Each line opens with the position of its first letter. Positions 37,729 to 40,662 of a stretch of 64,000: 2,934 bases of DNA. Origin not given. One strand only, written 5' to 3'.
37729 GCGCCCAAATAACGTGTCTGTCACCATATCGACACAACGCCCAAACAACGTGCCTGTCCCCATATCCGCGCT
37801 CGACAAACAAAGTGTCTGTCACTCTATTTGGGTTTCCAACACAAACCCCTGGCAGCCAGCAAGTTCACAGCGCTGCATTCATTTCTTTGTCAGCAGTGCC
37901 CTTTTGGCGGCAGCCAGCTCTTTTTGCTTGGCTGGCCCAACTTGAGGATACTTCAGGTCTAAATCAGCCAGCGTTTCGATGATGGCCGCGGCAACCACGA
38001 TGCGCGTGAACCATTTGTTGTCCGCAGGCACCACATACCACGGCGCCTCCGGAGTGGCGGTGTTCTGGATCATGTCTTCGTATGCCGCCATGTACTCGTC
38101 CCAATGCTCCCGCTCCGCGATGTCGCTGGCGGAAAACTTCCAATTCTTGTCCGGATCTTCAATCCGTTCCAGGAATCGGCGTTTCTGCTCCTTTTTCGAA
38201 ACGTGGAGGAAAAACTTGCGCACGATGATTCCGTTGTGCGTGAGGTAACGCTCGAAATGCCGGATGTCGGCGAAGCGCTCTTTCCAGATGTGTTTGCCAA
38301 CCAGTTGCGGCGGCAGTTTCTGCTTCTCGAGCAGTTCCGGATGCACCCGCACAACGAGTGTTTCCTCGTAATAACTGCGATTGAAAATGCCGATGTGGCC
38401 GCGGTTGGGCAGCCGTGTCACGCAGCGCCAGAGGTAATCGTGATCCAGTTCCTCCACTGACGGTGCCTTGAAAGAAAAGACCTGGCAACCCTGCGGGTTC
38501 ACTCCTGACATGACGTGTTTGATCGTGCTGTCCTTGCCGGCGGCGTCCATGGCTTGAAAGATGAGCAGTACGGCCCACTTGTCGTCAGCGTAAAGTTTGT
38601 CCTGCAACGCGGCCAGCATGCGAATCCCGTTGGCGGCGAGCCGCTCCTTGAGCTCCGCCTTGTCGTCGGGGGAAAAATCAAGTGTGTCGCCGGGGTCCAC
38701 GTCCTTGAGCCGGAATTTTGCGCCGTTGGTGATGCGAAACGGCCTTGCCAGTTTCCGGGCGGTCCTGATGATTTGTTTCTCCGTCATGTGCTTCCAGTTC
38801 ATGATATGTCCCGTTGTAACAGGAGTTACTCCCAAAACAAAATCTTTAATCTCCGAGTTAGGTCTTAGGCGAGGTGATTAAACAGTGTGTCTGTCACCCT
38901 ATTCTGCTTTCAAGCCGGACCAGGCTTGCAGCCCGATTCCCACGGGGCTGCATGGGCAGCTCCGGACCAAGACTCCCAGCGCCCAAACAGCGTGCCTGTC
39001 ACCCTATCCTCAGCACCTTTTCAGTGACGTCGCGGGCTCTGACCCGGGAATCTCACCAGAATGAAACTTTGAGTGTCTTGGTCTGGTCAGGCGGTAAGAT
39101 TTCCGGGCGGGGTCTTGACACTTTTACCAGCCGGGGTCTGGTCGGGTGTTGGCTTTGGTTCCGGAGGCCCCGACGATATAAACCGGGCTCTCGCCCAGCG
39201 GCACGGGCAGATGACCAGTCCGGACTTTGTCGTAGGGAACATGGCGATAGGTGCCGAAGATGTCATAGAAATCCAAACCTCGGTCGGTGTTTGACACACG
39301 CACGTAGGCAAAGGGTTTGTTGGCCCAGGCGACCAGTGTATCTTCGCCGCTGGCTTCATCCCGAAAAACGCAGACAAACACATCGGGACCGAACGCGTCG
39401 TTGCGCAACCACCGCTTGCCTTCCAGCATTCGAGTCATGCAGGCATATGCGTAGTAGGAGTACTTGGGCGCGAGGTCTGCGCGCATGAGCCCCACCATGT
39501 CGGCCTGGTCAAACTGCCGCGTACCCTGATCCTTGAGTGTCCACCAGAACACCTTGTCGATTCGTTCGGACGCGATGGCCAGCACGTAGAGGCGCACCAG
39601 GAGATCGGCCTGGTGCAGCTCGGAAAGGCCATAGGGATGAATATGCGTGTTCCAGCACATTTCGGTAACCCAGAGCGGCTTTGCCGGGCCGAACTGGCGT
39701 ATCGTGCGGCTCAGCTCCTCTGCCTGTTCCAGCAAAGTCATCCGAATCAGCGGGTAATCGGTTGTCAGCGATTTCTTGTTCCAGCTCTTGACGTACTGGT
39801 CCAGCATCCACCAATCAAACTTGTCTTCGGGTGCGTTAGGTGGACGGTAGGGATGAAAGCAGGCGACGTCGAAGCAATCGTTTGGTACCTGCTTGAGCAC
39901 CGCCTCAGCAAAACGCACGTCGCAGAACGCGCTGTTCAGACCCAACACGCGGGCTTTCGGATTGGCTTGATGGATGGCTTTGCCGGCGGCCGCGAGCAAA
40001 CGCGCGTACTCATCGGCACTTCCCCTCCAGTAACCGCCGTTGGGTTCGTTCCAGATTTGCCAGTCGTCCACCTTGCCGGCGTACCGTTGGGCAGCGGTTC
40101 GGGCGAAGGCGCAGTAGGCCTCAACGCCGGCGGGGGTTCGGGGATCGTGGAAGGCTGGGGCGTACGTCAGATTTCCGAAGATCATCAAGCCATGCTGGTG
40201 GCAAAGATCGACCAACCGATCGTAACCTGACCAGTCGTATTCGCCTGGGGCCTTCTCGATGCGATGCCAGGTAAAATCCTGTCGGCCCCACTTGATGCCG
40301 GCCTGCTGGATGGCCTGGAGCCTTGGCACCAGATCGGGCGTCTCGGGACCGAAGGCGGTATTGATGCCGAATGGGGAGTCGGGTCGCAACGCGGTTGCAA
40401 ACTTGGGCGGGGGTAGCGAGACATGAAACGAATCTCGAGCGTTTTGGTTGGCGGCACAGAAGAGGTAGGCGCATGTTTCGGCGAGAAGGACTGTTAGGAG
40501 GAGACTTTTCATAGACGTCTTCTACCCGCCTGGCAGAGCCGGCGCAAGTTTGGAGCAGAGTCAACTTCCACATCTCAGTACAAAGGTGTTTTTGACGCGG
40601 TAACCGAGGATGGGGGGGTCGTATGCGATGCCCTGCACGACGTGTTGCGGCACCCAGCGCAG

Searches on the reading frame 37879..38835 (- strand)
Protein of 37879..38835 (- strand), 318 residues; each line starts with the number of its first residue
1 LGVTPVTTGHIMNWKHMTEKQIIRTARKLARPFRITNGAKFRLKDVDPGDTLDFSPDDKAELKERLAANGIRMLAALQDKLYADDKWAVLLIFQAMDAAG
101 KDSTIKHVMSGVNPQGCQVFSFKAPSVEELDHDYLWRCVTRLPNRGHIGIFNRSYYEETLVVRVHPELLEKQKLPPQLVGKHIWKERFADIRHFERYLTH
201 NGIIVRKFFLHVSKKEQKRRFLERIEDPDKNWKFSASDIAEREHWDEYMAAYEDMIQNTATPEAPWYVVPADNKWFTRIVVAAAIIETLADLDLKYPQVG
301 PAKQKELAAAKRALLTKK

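Call 47: search_protein_families(library=pfam, proteins=[window:37879-38835:-], max_evalue=0.001)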
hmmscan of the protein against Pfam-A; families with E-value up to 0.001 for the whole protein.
window:37879-38835:- (318 aa): 1 family
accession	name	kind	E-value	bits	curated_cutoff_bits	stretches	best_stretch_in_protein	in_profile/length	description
PF03976.20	PPK2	-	2.6e-70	237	22.3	1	59-291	4-223/229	Polyphosphate kinase 2 (PPK2)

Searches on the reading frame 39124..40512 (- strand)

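Call 47: search_protein_families(library=pfam, proteins=[window:39124-40512:-], max_evalue=0.001)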
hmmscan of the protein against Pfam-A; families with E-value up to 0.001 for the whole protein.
window:39124-40512:- (462 aa): 2 families
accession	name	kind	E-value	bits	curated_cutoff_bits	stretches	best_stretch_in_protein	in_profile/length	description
PF01229.23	Glyco_hydro_39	-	0.00029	20.2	26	1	136-397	134-383/472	Glycosyl hydrolases family 39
PF02449.21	Glyco_hydro_42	-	0.00049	20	21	0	65-111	16-63/376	Beta-galactosidase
